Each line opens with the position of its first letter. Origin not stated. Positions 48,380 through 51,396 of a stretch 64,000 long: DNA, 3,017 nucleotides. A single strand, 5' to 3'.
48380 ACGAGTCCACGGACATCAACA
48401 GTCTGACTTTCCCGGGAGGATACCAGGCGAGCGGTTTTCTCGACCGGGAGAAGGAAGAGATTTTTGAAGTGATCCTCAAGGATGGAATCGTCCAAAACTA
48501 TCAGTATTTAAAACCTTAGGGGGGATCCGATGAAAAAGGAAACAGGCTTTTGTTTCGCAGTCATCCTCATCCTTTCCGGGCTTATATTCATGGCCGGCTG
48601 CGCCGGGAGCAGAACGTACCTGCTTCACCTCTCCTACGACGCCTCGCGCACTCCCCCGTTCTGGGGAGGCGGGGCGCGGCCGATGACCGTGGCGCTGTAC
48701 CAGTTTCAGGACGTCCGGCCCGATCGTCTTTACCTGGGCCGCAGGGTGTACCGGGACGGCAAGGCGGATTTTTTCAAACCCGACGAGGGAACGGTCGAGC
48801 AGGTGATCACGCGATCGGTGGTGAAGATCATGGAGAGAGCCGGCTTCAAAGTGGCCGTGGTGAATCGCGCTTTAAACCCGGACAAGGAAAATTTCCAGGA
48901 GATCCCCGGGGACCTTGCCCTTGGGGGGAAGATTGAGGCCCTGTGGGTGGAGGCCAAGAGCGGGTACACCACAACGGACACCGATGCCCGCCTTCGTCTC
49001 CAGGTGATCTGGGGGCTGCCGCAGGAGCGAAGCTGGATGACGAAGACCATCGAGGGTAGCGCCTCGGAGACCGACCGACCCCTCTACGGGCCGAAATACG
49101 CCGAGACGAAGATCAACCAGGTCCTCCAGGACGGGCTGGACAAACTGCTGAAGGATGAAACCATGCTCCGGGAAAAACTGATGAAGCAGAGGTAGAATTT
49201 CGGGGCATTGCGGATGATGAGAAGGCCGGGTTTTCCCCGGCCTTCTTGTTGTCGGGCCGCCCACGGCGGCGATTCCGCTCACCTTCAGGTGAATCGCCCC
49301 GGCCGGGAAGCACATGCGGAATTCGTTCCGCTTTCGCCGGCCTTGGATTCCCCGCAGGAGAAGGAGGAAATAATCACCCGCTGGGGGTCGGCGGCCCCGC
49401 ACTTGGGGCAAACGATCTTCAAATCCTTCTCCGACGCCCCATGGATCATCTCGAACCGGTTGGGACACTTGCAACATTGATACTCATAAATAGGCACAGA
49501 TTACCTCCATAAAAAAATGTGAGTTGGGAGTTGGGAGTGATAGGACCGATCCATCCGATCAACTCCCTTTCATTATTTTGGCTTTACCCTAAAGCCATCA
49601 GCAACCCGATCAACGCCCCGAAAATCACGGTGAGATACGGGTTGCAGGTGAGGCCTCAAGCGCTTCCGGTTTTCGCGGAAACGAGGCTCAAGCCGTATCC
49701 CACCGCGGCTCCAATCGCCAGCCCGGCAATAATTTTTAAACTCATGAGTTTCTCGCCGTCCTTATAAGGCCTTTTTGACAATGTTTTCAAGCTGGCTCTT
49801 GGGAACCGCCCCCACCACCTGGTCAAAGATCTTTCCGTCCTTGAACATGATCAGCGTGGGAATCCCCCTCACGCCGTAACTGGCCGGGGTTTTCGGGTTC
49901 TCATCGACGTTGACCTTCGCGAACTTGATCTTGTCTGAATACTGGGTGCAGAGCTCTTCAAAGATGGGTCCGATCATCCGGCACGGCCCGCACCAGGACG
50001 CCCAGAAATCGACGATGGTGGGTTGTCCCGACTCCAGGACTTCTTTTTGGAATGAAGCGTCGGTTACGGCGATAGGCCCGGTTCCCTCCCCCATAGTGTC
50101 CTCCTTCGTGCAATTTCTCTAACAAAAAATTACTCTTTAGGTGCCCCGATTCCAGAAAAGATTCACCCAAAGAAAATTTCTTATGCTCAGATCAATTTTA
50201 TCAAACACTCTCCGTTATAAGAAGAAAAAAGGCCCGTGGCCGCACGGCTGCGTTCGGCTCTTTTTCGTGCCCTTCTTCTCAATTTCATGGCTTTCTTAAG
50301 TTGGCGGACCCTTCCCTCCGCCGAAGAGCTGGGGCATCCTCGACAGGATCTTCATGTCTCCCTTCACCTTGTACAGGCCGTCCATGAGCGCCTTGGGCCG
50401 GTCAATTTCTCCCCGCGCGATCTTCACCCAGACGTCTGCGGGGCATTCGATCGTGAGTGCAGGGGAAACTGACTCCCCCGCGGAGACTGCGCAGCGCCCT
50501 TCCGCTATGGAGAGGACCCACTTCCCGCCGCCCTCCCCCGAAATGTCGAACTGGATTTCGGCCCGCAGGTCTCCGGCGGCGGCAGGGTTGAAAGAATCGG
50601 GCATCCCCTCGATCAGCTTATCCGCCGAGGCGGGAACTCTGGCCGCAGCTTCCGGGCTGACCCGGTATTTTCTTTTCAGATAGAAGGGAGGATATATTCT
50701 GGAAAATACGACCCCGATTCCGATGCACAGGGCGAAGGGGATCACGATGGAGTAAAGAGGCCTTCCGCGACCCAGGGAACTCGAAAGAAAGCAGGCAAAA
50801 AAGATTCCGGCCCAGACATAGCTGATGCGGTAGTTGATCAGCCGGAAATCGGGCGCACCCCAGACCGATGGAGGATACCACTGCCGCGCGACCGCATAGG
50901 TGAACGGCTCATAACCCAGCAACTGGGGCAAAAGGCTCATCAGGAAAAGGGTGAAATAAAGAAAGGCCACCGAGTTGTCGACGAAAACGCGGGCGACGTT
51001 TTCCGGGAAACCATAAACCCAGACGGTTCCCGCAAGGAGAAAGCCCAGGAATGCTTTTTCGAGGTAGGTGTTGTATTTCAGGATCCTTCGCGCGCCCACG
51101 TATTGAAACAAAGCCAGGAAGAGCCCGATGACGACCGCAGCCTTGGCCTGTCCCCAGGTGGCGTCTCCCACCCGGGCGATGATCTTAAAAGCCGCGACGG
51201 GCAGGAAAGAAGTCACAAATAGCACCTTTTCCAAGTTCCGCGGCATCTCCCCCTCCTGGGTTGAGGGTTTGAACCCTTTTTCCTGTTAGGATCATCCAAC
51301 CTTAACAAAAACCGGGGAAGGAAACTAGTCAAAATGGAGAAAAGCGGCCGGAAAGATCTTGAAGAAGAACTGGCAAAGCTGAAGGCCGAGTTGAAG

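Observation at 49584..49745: Unannotated 53-aa membrane selenoprotein candidate inside a trxA operon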

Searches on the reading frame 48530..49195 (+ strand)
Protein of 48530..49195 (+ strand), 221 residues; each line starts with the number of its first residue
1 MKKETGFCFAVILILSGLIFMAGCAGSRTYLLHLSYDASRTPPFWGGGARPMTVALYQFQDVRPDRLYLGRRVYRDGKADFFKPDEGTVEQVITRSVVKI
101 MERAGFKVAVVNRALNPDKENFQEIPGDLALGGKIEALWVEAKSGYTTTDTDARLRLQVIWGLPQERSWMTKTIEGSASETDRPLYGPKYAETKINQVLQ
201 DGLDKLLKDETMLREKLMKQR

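Call 6: search_protein_families(library=pfam, proteins=[window:48530-49195:+], max_evalue=1)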
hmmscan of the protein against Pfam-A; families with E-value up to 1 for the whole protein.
window:48530-49195:+ (221 aa): 1 family
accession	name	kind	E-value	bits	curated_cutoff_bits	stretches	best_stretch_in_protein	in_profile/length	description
PF03923.18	Lipoprotein_16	-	0.0002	21.6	25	1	134-212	78-154/159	Uncharacterized lipoprotein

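Call 7: search_protein_families(library=ncbifam, proteins=[window:48530-49195:+], max_evalue=1)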
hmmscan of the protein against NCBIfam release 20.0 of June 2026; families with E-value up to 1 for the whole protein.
window:48530-49195:+ (221 aa): 0 families

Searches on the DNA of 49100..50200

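Call 50: search_rna_families(source=window, start=49100, end=50200, threshold=evalue, max_evalue=10)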
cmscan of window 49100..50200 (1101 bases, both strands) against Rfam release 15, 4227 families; matches with E-value up to 10: 8.
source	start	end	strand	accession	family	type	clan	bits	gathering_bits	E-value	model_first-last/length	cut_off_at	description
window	49221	49245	-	RF00617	cHP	Cis-reg;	CL00129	18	40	0.96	17-39/45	no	Flavivirus capsid hairpin cHP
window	49361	49428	-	RF00149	snoZ103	Gene; snRNA; snoRNA; CD-box;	-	16.6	44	5.1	1-100/100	no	Small nucleolar RNA Z103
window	49219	49423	+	RF02603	BASRCII26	Gene; sRNA;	-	16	218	0.24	1-190/190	no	Brucella sRNA CII26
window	49591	49756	-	RF00007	U12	Gene; snRNA; splicing;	CL00006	15.8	53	2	1-151/151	no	U12 minor spliceosomal RNA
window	49159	49251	+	RF02346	ar35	Gene; sRNA;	-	15.1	45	3.9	1-144/144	no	Alphaproteobacterial sRNA ar35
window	49854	49892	-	RF02359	MS2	Cis-reg;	-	13.7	40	2.9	1-36/36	no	Bacteriophage MS2 operator hairpin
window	49754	49828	-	RF00521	SAM_alpha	Cis-reg; riboswitch;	-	13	36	5.8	1-79/79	no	Alpha-proteobacteria SAM riboswitch aptamer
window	49210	49228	+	RF01126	sR41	Gene; snRNA; snoRNA; CD-box;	-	12.2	54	4.8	1-53/53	no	Small nucleolar RNA sR41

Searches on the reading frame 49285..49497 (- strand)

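Call 6: search_protein_families(library=pfam, proteins=[window:49285-49497:-], max_evalue=1)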
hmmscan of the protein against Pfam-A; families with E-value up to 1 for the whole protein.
window:49285-49497:- (70 aa): 4 families
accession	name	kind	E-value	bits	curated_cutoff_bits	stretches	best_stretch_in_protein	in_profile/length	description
PF09723.15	Zn_ribbon_8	-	3.6e-13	49.7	34.4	1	1-42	1-41/41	Zinc ribbon domain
PF25090.1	DUF7805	-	0.17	12.2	27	1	7-48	64-103/144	Domain of unknown function (DUF7805)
PF23451.1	Zn_ribbon_PaaD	-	0.2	11.7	27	1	21-40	8-27/53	PaaD zinc beta ribbon domain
PF01096.23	Zn_ribbon_TFIIS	-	0.31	11.4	21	0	6-15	29-38/39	Transcription factor S-II (TFIIS)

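Call 7: search_protein_families(library=ncbifam, proteins=[window:49285-49497:-], max_evalue=1)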
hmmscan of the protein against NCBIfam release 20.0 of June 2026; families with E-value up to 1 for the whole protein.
window:49285-49497:- (70 aa): 3 families
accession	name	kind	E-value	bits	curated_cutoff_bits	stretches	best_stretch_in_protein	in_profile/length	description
TIGR02605.1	CxxC_CxxC_SSSS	subfamily_domain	2.5e-13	49.9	31.3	1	1-43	1-42/52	FmdB family zinc ribbon protein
NF053663.1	RPWMISH_prot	domain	6.2e-07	30.1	120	1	1-45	1-43/115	RPWMISH domain-containing protein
NF038384.1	zinc_YnfU_fam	subfamily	0.044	13.4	36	1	20-39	9-28/52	YnfU family zinc-binding protein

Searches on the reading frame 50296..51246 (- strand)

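Call 6: search_protein_families(library=pfam, proteins=[window:50296-51246:-], max_evalue=1)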
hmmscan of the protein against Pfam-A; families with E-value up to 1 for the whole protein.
window:50296-51246:- (316 aa): 4 families
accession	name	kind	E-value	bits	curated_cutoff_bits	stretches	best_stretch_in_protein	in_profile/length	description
PF02036.22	SCP2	-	2.3e-12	47.6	21.3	1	219-308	11-100/101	SCP-2 sterol transfer family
PF14864.11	Alkyl_sulf_C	-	0.0031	18.2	27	1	219-306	24-111/125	Alkyl sulfatase C-terminal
PF03779.20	SPW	-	0.1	13.5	31.5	1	27-88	25-78/93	SPW repeat domain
PF03239.20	FTR1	-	0.27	10.9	25.3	0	5-75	136-202/284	Iron permease FTR1 family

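Call 7: search_protein_families(library=ncbifam, proteins=[window:50296-51246:-], max_evalue=1)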
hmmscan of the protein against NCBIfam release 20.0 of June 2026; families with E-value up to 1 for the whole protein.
window:50296-51246:- (316 aa): 0 families
